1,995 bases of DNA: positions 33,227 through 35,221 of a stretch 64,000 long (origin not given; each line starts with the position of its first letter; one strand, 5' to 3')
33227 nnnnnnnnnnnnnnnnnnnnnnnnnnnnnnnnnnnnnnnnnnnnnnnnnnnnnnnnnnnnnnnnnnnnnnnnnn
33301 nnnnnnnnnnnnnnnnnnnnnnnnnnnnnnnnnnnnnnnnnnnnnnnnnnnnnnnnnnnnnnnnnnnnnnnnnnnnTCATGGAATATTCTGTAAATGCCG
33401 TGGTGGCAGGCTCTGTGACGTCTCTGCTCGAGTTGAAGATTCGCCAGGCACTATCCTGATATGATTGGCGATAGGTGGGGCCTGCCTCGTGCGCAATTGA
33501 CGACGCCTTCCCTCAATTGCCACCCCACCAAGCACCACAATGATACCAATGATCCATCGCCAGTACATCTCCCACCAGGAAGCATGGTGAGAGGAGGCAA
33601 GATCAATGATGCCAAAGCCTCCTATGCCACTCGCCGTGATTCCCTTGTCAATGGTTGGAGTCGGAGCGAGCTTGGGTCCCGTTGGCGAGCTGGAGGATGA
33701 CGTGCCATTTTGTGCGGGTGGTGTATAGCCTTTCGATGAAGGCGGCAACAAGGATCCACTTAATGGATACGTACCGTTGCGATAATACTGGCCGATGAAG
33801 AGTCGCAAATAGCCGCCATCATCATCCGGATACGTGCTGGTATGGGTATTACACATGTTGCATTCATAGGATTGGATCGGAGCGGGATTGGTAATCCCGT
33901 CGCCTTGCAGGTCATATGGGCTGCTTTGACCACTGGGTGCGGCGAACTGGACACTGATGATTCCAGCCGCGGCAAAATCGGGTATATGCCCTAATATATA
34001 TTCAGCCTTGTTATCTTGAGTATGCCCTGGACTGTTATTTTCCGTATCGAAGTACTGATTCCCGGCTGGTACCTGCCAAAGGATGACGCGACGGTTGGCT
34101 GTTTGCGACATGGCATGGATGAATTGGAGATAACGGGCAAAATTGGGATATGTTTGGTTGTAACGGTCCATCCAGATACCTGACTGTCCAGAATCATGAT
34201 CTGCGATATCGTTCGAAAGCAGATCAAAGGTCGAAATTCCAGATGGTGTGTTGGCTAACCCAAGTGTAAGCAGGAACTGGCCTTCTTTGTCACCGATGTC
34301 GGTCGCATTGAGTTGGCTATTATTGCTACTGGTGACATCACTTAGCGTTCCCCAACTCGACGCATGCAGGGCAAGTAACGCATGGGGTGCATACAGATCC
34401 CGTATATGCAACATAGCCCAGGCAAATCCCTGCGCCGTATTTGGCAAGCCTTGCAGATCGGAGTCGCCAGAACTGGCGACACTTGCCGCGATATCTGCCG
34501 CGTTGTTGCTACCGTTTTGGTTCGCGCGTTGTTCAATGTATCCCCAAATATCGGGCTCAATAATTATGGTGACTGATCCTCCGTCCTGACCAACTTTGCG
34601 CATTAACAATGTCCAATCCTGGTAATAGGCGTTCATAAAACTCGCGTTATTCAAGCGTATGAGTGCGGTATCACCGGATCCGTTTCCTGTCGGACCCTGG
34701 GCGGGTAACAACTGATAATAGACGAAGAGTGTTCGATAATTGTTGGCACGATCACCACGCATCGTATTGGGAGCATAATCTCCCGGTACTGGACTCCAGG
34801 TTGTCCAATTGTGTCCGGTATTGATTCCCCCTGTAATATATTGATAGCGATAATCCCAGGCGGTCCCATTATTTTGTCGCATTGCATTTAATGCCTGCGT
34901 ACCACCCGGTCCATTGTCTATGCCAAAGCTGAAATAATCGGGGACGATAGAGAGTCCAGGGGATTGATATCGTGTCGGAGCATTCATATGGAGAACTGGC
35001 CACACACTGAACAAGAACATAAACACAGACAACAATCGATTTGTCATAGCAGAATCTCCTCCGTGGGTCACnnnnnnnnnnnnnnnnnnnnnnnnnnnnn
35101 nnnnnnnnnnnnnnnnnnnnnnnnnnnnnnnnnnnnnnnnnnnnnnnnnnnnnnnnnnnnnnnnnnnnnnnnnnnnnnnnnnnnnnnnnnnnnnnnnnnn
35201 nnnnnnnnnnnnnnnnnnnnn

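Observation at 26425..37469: AT-richer 11-kb glycan island: processive GT2 synthase, GT-C/polyprenyl-P-sugar synthase pair and three glycosidase-like proteins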

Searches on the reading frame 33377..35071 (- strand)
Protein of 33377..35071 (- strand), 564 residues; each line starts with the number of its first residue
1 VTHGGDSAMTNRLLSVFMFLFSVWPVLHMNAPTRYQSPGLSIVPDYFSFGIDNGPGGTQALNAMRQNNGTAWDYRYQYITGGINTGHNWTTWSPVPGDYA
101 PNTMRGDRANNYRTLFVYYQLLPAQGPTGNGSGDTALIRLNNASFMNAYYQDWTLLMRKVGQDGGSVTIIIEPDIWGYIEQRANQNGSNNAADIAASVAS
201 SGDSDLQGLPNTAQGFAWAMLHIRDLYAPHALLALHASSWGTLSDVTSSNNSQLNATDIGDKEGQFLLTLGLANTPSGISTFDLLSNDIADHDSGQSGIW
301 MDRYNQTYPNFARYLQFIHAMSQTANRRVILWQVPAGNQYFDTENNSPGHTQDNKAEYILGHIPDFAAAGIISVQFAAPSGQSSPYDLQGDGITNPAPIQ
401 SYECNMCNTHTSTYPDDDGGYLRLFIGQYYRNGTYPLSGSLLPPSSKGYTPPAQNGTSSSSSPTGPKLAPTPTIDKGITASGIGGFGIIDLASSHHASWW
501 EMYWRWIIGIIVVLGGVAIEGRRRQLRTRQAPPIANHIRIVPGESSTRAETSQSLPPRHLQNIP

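Call 5: search_protein_families(library=pfam, proteins=[window:33377-35071:-], max_evalue=0.01)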
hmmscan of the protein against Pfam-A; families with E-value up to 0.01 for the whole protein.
window:33377-35071:- (564 aa): 0 families

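Call 6: search_protein_families(library=ncbifam, proteins=[window:33377-35071:-], max_evalue=0.01)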
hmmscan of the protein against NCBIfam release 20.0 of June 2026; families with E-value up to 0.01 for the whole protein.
window:33377-35071:- (564 aa): 0 families

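Call 10: search_solved_structures(query=window:33377-35071:-, max_evalue=10, show_alignments=2)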
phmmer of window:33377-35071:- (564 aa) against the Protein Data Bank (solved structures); distinct sequences matched with E-value up to 10: 1.
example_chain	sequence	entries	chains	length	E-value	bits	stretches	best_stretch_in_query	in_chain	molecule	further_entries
8erw_A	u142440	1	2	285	0.0096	17.7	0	181-206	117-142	C2HR4_8r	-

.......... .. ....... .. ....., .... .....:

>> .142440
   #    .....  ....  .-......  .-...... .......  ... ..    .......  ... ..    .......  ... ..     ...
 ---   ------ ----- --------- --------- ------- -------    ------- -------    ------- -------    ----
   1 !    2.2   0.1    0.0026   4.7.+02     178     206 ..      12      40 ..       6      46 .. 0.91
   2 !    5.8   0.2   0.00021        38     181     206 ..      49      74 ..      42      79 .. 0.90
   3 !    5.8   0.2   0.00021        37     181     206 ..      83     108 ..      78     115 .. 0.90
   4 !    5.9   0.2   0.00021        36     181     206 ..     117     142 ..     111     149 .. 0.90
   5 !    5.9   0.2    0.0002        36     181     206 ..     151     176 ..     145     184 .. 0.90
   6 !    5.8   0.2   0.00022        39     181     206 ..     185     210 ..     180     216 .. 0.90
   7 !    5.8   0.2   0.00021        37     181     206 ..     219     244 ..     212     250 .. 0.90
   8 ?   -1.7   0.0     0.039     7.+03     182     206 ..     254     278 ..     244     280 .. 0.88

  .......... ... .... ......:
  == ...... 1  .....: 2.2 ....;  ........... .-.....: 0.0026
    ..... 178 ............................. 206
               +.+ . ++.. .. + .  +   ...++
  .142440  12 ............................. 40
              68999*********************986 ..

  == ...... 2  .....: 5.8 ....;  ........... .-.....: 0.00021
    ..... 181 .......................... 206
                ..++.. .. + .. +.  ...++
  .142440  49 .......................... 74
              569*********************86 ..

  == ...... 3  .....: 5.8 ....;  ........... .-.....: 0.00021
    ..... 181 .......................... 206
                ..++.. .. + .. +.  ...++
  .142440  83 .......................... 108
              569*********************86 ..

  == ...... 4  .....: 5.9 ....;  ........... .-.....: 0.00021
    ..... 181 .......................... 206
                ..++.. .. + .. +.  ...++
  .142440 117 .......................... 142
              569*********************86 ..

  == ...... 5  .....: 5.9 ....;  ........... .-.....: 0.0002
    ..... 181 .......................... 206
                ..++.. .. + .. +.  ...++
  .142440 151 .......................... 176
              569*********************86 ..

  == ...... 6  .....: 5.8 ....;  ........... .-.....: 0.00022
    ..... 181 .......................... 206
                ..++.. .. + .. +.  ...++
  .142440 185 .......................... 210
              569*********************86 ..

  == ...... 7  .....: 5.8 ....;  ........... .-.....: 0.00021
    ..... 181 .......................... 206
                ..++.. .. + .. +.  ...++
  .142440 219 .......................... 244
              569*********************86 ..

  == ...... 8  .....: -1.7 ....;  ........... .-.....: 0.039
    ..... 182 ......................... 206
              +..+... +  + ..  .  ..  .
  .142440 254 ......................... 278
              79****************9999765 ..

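Call 16: find_homologous_proteins(query=window:33377-35071:-)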
Query window:33377-35071:- (564 aa): 764 proteins with E <= 0.001 among 8000 candidates; the best 120 are listed.
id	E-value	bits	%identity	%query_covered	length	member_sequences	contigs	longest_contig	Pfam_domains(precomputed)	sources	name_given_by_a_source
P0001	0.0e+0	1178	91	99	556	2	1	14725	-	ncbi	-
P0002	3.2e-178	612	60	81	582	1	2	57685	-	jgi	jgi:hypothetical protein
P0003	2.0e-171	590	55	86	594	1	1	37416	-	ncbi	-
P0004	1.0e-166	574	63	70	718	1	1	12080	-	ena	-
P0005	9.1e-164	564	58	76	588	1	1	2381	-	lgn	-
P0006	2.0e-162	560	60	70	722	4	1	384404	-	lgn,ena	-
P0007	2.7e-162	559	60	73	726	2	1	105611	-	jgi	jgi:hypothetical protein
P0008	6.0e-162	558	61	70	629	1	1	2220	-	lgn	-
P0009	6.9e-162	558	61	70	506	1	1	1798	-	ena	-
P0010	1.5e-159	550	60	71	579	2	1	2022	-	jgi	jgi:hypothetical protein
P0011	1.6e-159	550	58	73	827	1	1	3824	PF13585.13,PF14524.13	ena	-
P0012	3.6e-159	549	59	70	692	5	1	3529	-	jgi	-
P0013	3.1e-158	546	59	70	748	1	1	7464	PF13585.13,PF01835.26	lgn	-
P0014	7.6e-158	545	51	92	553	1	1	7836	-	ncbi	-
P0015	2.7e-157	543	55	81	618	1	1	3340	-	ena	-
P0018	2.3e-156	540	59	71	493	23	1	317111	-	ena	-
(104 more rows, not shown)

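Call 18: find_encoding_contigs(protein=P0001, flank=10000, max_places=3)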
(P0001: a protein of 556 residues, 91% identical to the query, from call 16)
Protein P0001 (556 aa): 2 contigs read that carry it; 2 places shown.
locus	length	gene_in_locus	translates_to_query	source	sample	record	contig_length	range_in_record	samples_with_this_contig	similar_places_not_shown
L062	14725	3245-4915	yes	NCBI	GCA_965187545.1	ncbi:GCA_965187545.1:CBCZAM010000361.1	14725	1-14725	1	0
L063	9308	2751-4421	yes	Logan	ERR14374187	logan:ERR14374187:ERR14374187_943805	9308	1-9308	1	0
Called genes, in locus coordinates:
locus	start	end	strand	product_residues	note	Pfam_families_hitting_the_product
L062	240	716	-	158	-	PF00571:CBS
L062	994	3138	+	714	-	PF01229:Glyco_hydro_39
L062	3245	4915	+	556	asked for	-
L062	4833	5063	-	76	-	-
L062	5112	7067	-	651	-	PF00150:Cellulase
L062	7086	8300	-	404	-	PF00535:Glycos_transf_2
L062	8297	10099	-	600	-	PF02366:PMT, PF13231:PMT_2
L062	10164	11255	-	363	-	PF13506:Glyco_transf_21 (faint), PF13641:Glyco_tranf_2_3, PF13632:Glyco_trans_2_3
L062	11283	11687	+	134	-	-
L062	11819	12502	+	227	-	PF04542:Sigma70_r2, PF08281:Sigma70_r4_2 (weak), PF04545:Sigma70_r4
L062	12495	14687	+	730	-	PF22599:SecDF_P1_head, PF02012:BNR (faint), PF15902:Sortilin-Vps10 (faint)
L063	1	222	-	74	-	?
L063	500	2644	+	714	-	PF01229:Glyco_hydro_39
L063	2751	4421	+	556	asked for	-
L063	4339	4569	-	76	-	-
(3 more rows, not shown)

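Call 23: find_encoding_contigs(protein=P0006, flank=10000, max_places=2)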
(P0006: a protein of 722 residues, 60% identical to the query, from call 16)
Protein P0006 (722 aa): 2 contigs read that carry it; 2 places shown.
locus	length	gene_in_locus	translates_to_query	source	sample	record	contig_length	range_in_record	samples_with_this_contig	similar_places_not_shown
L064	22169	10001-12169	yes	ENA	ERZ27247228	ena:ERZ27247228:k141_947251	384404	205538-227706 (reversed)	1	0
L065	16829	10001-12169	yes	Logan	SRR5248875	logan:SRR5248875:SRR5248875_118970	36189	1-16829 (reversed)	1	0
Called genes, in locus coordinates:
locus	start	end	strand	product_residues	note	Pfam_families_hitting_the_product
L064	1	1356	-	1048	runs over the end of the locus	PF13191:AAA_16, PF13401:AAA_22, PF13481:AAA_25 (weak), PF25873:WHD_MalT, PF17874:TPR_MalT, PF00196:GerE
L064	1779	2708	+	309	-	PF06267:DUF1028, PF14559:TPR_19 (weak)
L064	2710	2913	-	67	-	-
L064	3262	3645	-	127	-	-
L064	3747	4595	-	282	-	-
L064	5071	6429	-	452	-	PF01546:Peptidase_M20, PF07687:M20_dimer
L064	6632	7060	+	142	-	PF13279:4HBT_2 (weak), PF03061:4HBT (weak)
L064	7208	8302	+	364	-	PF00672:HAMP, PF07730:HisKA_3, PF02518:HATPase_c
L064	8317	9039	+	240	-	PF00072:Response_reg, PF00196:GerE, PF08281:Sigma70_r4_2 (weak), PF13384:HTH_23 (faint)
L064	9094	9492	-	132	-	-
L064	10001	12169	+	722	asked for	-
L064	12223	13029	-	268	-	PF00561:Abhydrolase_1, PF12697:Abhydrolase_6, PF03096:Ndr (weak), PF12146:Hydrolase_4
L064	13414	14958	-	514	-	PF04932:Wzy_C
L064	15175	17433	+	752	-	PF08447:PAS_3, PF08448:PAS_4 (weak), PF00989:PAS, PF12860:PAS_7 (weak), PF13188:PAS_8, PF01590:GAF, PF13185:GAF_2, PF02518:HATPase_c, +1 more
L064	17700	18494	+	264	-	PF00142:Fer4_NifH, PF01656:CbiA, PF02374:ArsA_ATPase (weak), PF06564:CBP_BcsQ, PF09140:MipZ (weak), PF10609:ParA, PF13614:AAA_31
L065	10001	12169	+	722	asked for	-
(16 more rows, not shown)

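Call 24: find_encoding_contigs(protein=P0018, flank=10000, max_places=2)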
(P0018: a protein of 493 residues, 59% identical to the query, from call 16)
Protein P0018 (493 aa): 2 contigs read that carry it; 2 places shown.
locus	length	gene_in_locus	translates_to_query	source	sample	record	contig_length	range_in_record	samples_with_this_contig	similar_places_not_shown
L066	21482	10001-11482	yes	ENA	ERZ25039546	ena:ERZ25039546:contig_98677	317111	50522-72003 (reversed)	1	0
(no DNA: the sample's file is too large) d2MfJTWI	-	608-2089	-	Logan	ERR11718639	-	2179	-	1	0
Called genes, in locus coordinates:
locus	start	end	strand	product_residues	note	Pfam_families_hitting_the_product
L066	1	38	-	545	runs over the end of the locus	PF13231:PMT_2 (weak)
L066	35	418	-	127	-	PF00326:Peptidase_S9, PF20434:BD-FAE (weak)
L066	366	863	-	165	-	PF20434:BD-FAE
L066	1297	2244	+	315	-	PF14067:LssY_C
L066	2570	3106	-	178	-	PF14659:Phage_int_SAM_3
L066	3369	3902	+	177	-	-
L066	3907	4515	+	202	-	-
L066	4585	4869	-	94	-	-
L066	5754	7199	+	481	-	-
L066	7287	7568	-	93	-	-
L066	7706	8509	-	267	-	PF01548:DEDD_Tnp_IS110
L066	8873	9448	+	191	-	-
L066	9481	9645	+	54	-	-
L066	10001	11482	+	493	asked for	-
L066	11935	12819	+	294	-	PF13565:HTH_32 (weak), PF13683:rve_3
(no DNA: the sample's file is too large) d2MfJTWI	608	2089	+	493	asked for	-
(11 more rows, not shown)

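Call 28: predict_structure(alignment_id=A1)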
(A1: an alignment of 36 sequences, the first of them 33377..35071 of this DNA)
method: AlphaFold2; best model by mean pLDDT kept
length: 564 residues; sequences in the alignment: 36
mean_pLDDT: 68.1   pTM: 0.69
mean pLDDT of the five models: 68.1, 65.5, 65.4, 65.0, 64.7
residues with pLDDT >= 90: 195; 70-90: 104; 50-70: 76; < 50: 189
segments of 3 or more residues with pLDDT < 50: 1-15, 17-36, 84-91, 293-296, 342-351, 392-397, 402-404, 406-417, 443-497, 513-564
pLDDT, mean of each block of 10 residues (from residue 1): 38 47 43 49 90 80 80 89 50 67 92 93 84 92 94 93 93 93 95 98 97 98 96 92 80 90 96 94 89 52 62 91 95 72 41 73 93 82 57 49 48 48 82 83 43 36 30 26 26 39 58 38 28 27 28 30 32
secondary structure, 60 per line:
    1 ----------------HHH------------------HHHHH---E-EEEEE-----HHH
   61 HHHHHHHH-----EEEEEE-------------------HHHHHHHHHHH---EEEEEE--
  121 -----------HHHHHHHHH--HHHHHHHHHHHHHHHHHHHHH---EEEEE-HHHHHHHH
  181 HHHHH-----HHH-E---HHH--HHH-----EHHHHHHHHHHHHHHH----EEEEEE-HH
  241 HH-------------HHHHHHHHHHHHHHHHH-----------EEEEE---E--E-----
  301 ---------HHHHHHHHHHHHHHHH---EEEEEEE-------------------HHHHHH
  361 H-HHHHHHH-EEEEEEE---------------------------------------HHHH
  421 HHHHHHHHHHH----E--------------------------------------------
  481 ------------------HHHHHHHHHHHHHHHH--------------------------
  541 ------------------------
elements in order: H38-42 E48-52 H58-68 E74-79 H99-109 E113-118 H132-140 H143-163 E167-171 H173-185 H213-227 E232-237 H239-242 H256-272 E284-288 H310-325 E329-335 H355-361 H363-369 E371-377 H417-431 H499-514

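Call 31: fold_search(model_id=the predicted structure, library=pdb)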
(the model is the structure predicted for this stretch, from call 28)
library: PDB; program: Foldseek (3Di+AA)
matches with E <= 10: 1350; with E <= 0.001: 69
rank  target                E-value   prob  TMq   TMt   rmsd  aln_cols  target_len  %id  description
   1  1ur0_B                1.3e-06  1.00  0.33  0.45  11.2       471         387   12  The structure of endo-beta-1,4-galactanase from Bacillus licheniformis in complex with two oligosaccharide products. (released 2004-10-20)
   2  2gft_A                2.5e-06  1.00  0.32  0.44   7.8       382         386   12  Crystal structure of the E263A nucleophile mutant of Bacillus licheniformis endo-beta-1,4-galactanase in complex with  (released 2006-06-13)
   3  1hjs_A                3.1e-06  1.00  0.33  0.51   8.3       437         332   10  Structure of two fungal beta-1,4-galactanases: searching for the basis for temperature and pH optimum. (released 2003-06-02)
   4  9fli_A                3.7e-06  1.00  0.31  0.42   7.9       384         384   10  The structure of GanA, the extracellular galactanase of G.proteiniphilus T-6 (released 2025-06-18)
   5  1hjq                  4.6e-06  1.00  0.31  0.48   9.2       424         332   10  Structure of two fungal beta-1,4-galactanases: searching for the basis for temperature and pH optimum. (released 2003-07-25)
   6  7kmn                  1.5e-05  1.00  0.31  0.33   8.5       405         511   11  Crystal structure of XAC1772, a GH35 xyloglucan-active beta-galactosidase from Xanthomonas citri (released 2021-05-26)
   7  8fa4_B                2.7e-05  1.00  0.31  0.33   8.6       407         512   10  Crystal structure of Xanthomonas campestris GanA beta-galactosidase (released 2023-11-29)
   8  8fa4_A                3.6e-05  1.00  0.32  0.35   8.4       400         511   12  Crystal structure of Xanthomonas campestris GanA beta-galactosidase (released 2023-11-29)
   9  6gp5_A                8.3e-05  1.00  0.29  0.47   8.1       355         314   11  Beta-1,4-galactanase from Bacteroides thetaiotaomicron (released 2018-12-26)
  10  7osk_A                9.3e-05  1.00  0.31  0.45   7.8       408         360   10  Ignisphaera aggregans GH53 catalytic domain (released 2021-09-29)
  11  4bf7                  1.1e-04  1.00  0.29  0.45   8.1       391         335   10  Emericilla nidulans endo-beta-1,4-galactanase (released 2013-08-07)
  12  5jaw_D                1.2e-04  1.00  0.31  0.33   9.1       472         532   12  Structure of a beta galactosidase with inhibitor (released 2017-05-10)
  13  5jaw_H                1.4e-04  1.00  0.32  0.34   8.5       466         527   11  Structure of a beta galactosidase with inhibitor (released 2017-05-10)
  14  5yli_A                1.6e-04  1.00  0.34  0.56   7.6       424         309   10  Complex structure of GH113 beta-1,4-mannanase (released 2018-06-20)
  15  5oyd_A                1.6e-04  1.00  0.34  0.48   7.6       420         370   12  GH5 endo-xyloglucanase from Cellvibrio japonicus (released 2018-02-07)
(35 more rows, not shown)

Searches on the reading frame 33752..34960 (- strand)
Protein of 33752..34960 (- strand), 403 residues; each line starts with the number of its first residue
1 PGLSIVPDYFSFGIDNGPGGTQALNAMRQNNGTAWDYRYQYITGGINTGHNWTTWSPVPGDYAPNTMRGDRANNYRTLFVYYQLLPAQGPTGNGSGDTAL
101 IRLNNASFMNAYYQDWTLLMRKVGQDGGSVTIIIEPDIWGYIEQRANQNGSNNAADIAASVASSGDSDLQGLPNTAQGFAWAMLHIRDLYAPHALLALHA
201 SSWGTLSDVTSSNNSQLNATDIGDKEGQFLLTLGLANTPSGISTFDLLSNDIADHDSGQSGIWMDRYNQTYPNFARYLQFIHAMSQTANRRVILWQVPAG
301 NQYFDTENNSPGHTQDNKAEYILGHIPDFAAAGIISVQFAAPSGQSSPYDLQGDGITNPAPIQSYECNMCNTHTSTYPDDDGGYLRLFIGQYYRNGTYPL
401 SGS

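Call 76: search_protein_representatives(protein=window:33752-34960:-)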
Query: 403 residues. Proteins with E-value up to 0.001 (for the whole library): 1121; up to 1e-10: 731; up to 1e-30: 276. The best 150 are listed.
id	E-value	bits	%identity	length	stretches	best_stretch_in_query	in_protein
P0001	3.6e-266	899.2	96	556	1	2-403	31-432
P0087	1.5e-139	482.1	55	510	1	6-402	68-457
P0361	7.0e-138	476.6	54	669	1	6-401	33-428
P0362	1.4e-132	459.1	52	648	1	6-401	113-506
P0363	1.0e-110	387.2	57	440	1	100-400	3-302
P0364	4.9e-108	378.3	59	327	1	109-402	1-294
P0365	9.7e-107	374.1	46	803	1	3-399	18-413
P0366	1.3e-99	350.6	47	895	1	30-400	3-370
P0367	1.5e-98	347.1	46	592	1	5-402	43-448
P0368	1.4e-97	343.9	47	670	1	6-402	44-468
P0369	5.0e-97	342.1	48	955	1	10-394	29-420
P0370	2.8e-94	333.0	47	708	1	8-399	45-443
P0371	5.5e-94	332.0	45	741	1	7-399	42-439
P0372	5.8e-94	332.0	45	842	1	30-396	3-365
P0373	1.5e-92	327.3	45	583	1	10-399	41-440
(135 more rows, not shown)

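Call 78: search_protein_families(library=pfam, alignment_id=A4, max_evalue=0.0001)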
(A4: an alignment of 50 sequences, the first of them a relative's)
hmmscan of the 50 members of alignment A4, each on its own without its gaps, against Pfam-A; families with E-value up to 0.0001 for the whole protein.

A. member 1, P0365 (803 aa): 1 family
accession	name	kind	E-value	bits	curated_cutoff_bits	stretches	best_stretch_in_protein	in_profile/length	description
PF07495.19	Y_Y_Y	-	2.2e-13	50.3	26.6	0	741-787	10-53/65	Y_Y_Y domain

B. families by the number of members that match (of 50 scanned): 36 families (the first 25 are shown)
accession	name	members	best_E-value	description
PF01835.25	MG2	9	1.7e-19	MG2 domain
PF14524.12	Wzt_C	5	9.1e-25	Wzt C-terminal domain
PF00041.27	fn3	5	6.3e-18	Fibronectin type III domain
PF12690.13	BsuPI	5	2.9e-09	Intracellular proteinase inhibitor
PF18986.5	DUF5719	4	2.4e-15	Family of unknown function (DUF5719)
PF00395.25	SLH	3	9e-29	S-layer homology domain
PF15418.12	DUF4625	3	1.3e-09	Domain of unknown function (DUF4625)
PF20009.4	GEVED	2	1.2e-09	GEVED domain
PF15780.11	ASH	2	9.1e-09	Abnormal spindle-like microcephaly-assoc'd, ASPM-SPD-2-Hydin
PF10633.15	NPCBM_assoc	2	2.3e-08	NPCBM-associated, NEW3 domain of alpha-galactosidase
PF07705.17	CARDB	2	1.9e-07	CARDB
PF16656.11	Pur_ac_phosph_N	2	1.3e-06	Purple acid Phosphatase, N-terminal domain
PF00069.31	Pkinase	1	6.2e-47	Protein kinase domain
PF02368.24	Big_2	1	1.7e-32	Bacterial Ig-like domain (group 2)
PF07714.23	PK_Tyr_Ser-Thr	1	4.2e-31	Protein tyrosine and serine/threonine kinase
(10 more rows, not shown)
